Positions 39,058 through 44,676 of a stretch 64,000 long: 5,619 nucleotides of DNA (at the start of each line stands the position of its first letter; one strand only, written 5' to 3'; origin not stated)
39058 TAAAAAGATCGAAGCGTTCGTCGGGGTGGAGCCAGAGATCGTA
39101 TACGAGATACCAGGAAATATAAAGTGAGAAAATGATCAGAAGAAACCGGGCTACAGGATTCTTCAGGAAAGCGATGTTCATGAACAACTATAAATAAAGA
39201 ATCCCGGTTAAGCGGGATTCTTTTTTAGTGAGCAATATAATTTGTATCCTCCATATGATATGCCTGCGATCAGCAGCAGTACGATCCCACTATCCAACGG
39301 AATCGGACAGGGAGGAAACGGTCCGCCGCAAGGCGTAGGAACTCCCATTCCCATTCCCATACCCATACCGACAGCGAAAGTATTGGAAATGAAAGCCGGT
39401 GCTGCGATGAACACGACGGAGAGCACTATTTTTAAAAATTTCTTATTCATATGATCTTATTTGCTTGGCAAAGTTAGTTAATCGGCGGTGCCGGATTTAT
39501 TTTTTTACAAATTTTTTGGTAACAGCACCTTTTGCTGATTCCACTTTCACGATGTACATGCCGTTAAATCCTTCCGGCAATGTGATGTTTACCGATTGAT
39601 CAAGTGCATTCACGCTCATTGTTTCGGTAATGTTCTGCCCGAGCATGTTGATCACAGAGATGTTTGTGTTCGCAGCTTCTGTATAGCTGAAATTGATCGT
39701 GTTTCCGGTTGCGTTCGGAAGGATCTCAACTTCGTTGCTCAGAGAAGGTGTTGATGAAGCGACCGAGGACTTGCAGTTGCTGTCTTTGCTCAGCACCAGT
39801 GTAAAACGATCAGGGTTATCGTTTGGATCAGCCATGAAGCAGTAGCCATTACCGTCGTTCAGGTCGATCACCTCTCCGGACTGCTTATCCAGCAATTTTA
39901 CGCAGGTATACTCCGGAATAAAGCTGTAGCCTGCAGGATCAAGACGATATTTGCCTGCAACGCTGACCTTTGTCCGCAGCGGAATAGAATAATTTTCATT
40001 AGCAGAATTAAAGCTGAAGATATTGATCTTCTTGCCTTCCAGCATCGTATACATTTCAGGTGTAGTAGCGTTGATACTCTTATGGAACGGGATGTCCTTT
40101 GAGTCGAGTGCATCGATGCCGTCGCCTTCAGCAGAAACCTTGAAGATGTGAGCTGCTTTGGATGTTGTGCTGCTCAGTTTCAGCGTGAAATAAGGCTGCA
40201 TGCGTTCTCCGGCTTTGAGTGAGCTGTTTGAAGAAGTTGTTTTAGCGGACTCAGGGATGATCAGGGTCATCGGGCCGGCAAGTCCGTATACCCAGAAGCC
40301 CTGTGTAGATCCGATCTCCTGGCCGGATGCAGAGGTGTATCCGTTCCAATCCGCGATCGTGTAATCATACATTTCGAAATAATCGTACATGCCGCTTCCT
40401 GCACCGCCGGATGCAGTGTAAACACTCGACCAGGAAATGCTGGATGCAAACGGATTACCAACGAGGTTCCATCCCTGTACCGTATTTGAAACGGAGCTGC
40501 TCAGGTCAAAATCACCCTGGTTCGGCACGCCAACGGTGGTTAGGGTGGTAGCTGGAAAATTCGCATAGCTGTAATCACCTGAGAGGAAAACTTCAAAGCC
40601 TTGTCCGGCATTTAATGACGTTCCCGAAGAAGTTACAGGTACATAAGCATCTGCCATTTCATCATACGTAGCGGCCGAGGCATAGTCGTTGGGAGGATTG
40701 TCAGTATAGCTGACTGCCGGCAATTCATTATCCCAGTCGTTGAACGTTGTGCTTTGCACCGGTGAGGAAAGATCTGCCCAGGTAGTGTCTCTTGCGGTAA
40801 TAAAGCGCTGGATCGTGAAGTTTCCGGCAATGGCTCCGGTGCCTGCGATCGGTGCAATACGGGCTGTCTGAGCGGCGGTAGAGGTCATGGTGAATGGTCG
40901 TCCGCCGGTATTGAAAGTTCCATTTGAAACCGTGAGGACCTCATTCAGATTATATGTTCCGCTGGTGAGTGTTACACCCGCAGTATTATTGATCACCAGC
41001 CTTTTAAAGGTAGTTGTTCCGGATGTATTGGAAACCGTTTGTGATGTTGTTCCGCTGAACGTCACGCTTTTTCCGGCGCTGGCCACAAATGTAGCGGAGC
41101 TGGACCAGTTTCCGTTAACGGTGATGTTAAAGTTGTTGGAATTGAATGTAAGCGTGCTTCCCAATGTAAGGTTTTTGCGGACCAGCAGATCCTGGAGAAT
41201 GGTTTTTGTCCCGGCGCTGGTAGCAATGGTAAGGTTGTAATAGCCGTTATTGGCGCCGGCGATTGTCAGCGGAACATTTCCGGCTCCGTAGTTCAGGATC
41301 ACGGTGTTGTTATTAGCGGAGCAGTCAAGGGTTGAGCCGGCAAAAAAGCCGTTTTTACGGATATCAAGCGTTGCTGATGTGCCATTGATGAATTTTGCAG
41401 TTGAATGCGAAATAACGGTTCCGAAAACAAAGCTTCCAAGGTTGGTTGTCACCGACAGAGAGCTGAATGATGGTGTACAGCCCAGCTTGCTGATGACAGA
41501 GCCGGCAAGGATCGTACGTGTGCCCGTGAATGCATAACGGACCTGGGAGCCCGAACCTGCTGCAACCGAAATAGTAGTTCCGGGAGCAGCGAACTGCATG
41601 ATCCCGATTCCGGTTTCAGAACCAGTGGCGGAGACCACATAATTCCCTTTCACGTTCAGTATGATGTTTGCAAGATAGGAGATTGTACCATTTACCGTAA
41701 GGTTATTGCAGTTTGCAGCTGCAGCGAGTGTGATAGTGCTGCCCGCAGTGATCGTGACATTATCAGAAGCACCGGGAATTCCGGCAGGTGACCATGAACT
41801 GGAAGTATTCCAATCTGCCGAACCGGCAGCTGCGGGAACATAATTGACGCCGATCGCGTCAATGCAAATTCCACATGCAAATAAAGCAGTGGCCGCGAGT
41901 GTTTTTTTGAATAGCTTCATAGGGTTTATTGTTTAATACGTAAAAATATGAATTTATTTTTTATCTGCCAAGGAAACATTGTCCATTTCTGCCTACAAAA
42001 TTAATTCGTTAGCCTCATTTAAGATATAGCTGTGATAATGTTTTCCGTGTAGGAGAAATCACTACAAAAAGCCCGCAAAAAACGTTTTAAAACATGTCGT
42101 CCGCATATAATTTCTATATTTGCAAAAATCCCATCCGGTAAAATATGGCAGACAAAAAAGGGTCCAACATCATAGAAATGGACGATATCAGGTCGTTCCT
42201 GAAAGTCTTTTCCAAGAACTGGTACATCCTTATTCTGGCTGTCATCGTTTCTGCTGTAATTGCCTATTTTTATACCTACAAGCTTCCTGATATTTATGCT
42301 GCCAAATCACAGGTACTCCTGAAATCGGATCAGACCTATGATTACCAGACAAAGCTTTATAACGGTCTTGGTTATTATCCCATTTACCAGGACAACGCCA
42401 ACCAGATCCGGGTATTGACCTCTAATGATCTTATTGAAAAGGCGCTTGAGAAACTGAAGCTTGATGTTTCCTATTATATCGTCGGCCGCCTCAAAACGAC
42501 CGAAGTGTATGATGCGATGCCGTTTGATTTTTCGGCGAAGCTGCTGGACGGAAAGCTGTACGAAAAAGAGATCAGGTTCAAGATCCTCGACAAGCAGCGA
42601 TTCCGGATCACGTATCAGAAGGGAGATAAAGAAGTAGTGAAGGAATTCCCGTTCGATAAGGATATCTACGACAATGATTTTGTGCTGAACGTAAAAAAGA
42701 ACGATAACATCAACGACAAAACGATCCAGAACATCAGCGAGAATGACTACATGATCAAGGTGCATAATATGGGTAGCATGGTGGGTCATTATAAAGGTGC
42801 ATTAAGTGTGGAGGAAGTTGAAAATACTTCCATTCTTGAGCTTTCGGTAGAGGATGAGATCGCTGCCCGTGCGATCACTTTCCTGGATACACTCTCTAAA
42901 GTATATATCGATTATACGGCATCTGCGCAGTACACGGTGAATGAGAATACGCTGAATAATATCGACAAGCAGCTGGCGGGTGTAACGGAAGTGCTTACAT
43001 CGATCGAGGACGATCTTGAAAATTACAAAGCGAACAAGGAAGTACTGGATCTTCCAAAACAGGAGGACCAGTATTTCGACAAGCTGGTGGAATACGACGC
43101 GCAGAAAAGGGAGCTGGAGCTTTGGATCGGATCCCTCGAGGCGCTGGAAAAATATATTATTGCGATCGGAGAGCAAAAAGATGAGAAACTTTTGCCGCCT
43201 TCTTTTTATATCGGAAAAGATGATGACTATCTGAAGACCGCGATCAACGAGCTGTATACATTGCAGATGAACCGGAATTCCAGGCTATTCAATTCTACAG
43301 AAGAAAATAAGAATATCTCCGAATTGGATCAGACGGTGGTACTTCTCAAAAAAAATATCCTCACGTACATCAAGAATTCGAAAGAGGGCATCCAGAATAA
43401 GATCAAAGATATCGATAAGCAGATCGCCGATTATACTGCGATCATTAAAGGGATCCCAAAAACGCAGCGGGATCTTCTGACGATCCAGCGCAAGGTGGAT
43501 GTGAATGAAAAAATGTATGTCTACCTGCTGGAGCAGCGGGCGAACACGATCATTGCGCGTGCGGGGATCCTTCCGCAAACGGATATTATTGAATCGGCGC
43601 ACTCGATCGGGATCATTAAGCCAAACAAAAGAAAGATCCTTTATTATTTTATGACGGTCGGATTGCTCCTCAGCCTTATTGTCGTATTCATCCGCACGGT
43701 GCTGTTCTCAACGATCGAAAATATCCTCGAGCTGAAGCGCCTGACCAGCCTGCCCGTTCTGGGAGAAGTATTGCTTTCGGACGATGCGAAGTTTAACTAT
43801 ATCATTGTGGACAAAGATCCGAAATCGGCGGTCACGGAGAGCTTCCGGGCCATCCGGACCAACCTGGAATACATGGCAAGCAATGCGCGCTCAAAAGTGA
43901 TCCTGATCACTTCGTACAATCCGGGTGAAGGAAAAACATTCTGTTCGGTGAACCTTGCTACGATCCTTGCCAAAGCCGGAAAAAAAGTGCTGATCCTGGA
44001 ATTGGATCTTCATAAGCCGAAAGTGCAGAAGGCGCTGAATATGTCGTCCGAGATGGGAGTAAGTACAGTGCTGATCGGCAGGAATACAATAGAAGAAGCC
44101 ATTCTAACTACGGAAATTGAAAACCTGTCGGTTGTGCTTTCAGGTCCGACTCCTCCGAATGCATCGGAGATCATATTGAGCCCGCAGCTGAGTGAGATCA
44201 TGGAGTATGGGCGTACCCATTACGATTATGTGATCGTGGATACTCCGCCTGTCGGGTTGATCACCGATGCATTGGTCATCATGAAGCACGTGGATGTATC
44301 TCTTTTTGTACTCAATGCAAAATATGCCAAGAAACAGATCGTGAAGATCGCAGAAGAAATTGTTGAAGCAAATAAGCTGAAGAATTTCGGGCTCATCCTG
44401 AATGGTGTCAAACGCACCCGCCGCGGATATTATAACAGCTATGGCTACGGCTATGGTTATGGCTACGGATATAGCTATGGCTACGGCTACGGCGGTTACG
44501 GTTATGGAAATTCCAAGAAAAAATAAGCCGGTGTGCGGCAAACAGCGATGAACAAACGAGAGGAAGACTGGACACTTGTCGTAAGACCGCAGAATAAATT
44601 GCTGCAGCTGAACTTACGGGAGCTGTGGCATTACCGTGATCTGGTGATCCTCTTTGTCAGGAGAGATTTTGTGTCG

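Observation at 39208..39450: Sorting-signal mini-protein whose mature part is only ~24 aa: (GM)4 plus C-x6-C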

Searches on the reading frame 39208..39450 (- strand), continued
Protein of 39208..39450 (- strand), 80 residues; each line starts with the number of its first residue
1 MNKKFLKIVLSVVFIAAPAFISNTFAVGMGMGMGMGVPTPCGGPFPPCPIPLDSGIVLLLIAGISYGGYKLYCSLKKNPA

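Call 50: search_protein_families(library=ncbifam, proteins=[L070:5226-5942:+, L083:5213-5863:+, L110:4347-4967:+, L051:5090-5629:+, L034:5127-5657:+], max_evalue=0.01)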
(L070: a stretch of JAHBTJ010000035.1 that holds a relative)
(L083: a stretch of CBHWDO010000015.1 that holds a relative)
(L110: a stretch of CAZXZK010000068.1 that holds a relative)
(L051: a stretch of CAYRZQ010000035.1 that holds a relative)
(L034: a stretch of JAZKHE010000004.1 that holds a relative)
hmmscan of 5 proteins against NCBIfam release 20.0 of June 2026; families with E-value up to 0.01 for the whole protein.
L070:5226-5942:+ (238 aa): 7 families
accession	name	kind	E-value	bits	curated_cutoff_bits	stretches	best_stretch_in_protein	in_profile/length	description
NF046083.1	exosort_XrtY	exception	1.3e-33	116.2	160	1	54-227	5-167/168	exosortase Y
TIGR04178.1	exo_archaeo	signature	1e-11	44.9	23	1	137-228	4-92/97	exosortase/archaeosortase family protein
NF046081.1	exosort_XrtX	exception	2e-10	40.8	170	1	84-234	21-165/168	exosortase X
TIGR04128.1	exoso_Fjoh_1448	exception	1.8e-05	25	90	1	58-232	9-173/174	exosortase family protein XrtF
TIGR04177.1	exosort_XrtH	exception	0.00018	21.5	86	1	115-187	45-120/158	exosortase H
TIGR04125.1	exosort_PGF_TRM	exception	0.00022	20.7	75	1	73-196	101-203/271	archaeosortase A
TIGR04300.1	exosort_XrtM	exception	0.00028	21.4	125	1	102-190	24-111/150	exosortase family protein XrtM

L083:5213-5863:+ (216 aa): 6 families
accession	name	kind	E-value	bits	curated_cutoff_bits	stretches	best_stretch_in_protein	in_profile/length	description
NF046083.1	exosort_XrtY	exception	2e-27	96.1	160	1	37-202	6-167/168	exosortase Y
NF046081.1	exosort_XrtX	exception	4.7e-17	62.4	170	1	66-209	21-165/168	exosortase X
TIGR04178.1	exo_archaeo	signature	1.3e-07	31.8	23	1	119-202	4-91/97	exosortase/archaeosortase family protein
TIGR04128.1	exoso_Fjoh_1448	exception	4.1e-07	30.4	90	1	39-204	8-170/174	exosortase family protein XrtF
TIGR04300.1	exosort_XrtM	exception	0.00034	21.1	125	1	83-204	22-138/150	exosortase family protein XrtM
TIGR03110.1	exosort_Gpos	exception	0.007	16.3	102.75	0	60-207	30-180/187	exosortase family protein XrtG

L110:4347-4967:+ (206 aa): 11 families
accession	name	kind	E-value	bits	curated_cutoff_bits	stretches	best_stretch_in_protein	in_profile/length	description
NF046081.1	exosort_XrtX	exception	5.6e-24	84.9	170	1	26-202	4-164/168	exosortase X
TIGR04178.1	exo_archaeo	signature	4.9e-13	49.2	23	1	112-195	2-91/97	exosortase/archaeosortase family protein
TIGR04128.1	exoso_Fjoh_1448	exception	7.2e-13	49.1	90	1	26-200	11-172/174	exosortase family protein XrtF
TIGR04177.1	exosort_XrtH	exception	5e-08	33.1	86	1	104-194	59-149/158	exosortase H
NF046083.1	exosort_XrtY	exception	2.4e-07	30.8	160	1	96-196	68-167/168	exosortase Y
TIGR03110.1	exosort_Gpos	exception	2.1e-05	24.5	102.75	1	97-202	73-181/187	exosortase family protein XrtG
NF045528.1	heimosortase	equivalog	6.1e-05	23.1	130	1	38-181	15-156/199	heimdallarchaeosortase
NF033505.2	paceosortase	exception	0.00015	21.9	80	1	100-204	47-152/167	pacearchaeosortase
TIGR04144.1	archaeo_VPXXXP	exception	0.00016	21.7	150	1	103-200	54-153/156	archaeosortase B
TIGR04125.1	exosort_PGF_TRM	exception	0.0021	17.6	75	0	52-163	98-196/271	archaeosortase A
TIGR04162.1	exo_VPEID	exception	0.0033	16.4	150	1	67-130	163-224/516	exosortase E/protease, VPEID-CTERM system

L051:5090-5629:+ (179 aa): 12 families
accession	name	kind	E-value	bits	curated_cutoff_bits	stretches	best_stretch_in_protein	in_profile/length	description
NF046081.1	exosort_XrtX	exception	2.1e-52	177.4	170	1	8-175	2-167/168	exosortase X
TIGR04128.1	exoso_Fjoh_1448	exception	1.2e-23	84.2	90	1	8-171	6-173/174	exosortase family protein XrtF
NF046083.1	exosort_XrtY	exception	2.4e-16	60.1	160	1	10-167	18-168/168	exosortase Y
TIGR04178.1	exo_archaeo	signature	3.8e-15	55.9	23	1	81-168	1-95/97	exosortase/archaeosortase family protein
TIGR04177.1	exosort_XrtH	exception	1.2e-11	44.8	86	1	79-168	64-153/158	exosortase H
TIGR04300.1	exosort_XrtM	exception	2.2e-08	34.7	125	1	77-168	51-144/150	exosortase family protein XrtM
TIGR04175.1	archaeo_artD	exception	1.8e-07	31.2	125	1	49-168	23-140/150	archaeosortase D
TIGR04125.1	exosort_PGF_TRM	exception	1.9e-06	27.5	75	1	31-148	94-206/271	archaeosortase A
TIGR04124.1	archaeo_artE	exception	4.7e-06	26.7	95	1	62-159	44-141/153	archaeosortase family protein ArtE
NF033505.2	paceosortase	exception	0.00054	20.1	80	1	82-170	59-148/167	pacearchaeosortase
TIGR04144.1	archaeo_VPXXXP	exception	0.0031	17.5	150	1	85-169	68-152/156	archaeosortase B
TIGR03762.1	archaeo_artC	exception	0.0076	16.1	100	1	46-162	147-266/274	archaeosortase C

L034:5127-5657:+ (176 aa): 11 families
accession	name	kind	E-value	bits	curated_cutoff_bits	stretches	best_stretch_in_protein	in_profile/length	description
NF046081.1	exosort_XrtX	exception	1.5e-63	213.6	170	1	8-175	2-167/168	exosortase X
TIGR04128.1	exoso_Fjoh_1448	exception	1e-30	107.2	90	1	8-172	6-174/174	exosortase family protein XrtF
NF046083.1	exosort_XrtY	exception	1.5e-18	67.2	160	1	42-167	49-168/168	exosortase Y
TIGR04177.1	exosort_XrtH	exception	1.8e-15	57.3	86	1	44-171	33-156/158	exosortase H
TIGR04178.1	exo_archaeo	signature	6.7e-15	55.2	23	1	83-167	3-94/97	exosortase/archaeosortase family protein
TIGR04300.1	exosort_XrtM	exception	6.5e-09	36.4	125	1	83-167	57-144/150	exosortase family protein XrtM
TIGR04124.1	archaeo_artE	exception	2.6e-07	30.8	95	1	77-167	59-148/153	archaeosortase family protein ArtE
TIGR04144.1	archaeo_VPXXXP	exception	4.9e-07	29.8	150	1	13-172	3-155/156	archaeosortase B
TIGR04175.1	archaeo_artD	exception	2.2e-06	27.7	125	1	81-173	55-145/150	archaeosortase D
TIGR04125.1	exosort_PGF_TRM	exception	5.7e-06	26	75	1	20-134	91-197/271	archaeosortase A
TIGR03762.1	archaeo_artC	exception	8.3e-05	22.5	100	1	35-167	140-271/274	archaeosortase C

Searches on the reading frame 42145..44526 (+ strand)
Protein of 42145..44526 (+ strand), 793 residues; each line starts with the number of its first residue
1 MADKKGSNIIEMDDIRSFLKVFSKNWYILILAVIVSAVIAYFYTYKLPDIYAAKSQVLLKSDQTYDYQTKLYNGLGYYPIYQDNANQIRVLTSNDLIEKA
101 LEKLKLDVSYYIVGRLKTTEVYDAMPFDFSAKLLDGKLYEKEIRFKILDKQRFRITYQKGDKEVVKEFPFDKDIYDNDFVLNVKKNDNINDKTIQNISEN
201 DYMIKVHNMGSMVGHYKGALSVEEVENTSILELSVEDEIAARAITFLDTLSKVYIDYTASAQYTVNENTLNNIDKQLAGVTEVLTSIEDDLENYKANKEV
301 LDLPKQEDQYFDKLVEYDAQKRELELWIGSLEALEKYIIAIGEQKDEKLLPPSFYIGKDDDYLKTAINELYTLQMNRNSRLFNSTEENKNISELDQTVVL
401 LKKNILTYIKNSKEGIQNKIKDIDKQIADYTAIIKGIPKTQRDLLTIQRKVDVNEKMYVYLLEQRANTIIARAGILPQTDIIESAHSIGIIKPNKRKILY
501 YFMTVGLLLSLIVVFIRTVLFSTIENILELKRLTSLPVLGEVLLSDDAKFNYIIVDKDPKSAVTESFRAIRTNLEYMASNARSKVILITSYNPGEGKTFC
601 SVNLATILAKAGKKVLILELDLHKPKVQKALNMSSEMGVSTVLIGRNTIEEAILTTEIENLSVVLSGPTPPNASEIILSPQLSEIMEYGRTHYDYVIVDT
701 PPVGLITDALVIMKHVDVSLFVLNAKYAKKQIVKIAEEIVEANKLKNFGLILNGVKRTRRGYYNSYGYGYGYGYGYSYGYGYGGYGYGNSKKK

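Call 24: search_protein_families(library=ncbifam, proteins=[window:42145-44526:+], max_evalue=0.001)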
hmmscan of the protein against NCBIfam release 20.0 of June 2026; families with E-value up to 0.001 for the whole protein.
window:42145-44526:+ (793 aa): 16 families
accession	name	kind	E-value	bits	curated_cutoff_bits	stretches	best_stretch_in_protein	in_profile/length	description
NF008568.0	PRK11519.1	equivalog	5.9e-64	216.5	1068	2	418-774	346-715/720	tyrosine-protein kinase Wzc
TIGR01007.1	eps_fam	subfamily_domain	2.8e-53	180.5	108.05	1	565-767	1-204/204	polysaccharide biosynthesis tyrosine autokinase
NF007350.0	PRK09841.1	equivalog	1.4e-49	168.9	1248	2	551-777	500-723/726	tyrosine-protein kinase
TIGR01005.1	eps_transp_fam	subfamily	1.6e-41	142.4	411.7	3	554-773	517-733/754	exopolysaccharide transport protein family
TIGR03018.1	pepcterm_TyrKin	hypoth_equivalog_domain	9.4e-35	119.8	230.65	1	553-753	1-207/207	XrtA-associated tyrosine autokinase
TIGR03029.1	EpsG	equivalog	2.2e-29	102.5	313.8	1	553-727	73-247/274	chain length determinant protein tyrosine kinase EpsG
TIGR03007.1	pepcterm_ChnLen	equivalog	1.5e-18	66.3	278.85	3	211-331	104-223/498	XrtA system polysaccharide chain length determinant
TIGR01969.1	minD_arch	subfamily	9.3e-14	51.2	201.75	1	585-758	2-173/251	cell division ATPase MinD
TIGR01968.1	minD_bact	equivalog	5e-09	35.9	212.9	1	584-754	2-172/261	septum site-determining protein MinD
NF041136.1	MrpORP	equivalog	7.4e-08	32.1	450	1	584-641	6-63/365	iron-sulfur cluster carrier protein MrpORP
NF041546.1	ParA_partition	equivalog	7.9e-07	28.8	180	1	589-669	5-86/203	ParA family partition ATPase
NF008079.0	PRK10818.1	equivalog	8e-06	25.4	508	1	584-725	3-145/270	septum site-determining protein MinD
NF047398.1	AAA_KGGVGR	domain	1.9e-05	25.1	90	1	584-649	3-71/190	KGGVGR-motif variant AAA ATPase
NF008669.0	PRK11670.1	equivalog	5e-05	22.3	348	1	575-668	99-198/369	iron-sulfur cluster carrier protein ApbC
TIGR03371.1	cellulose_yhjQ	equivalog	0.0001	21.9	157.85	1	584-730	2-151/246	cellulose biosynthesis protein BcsQ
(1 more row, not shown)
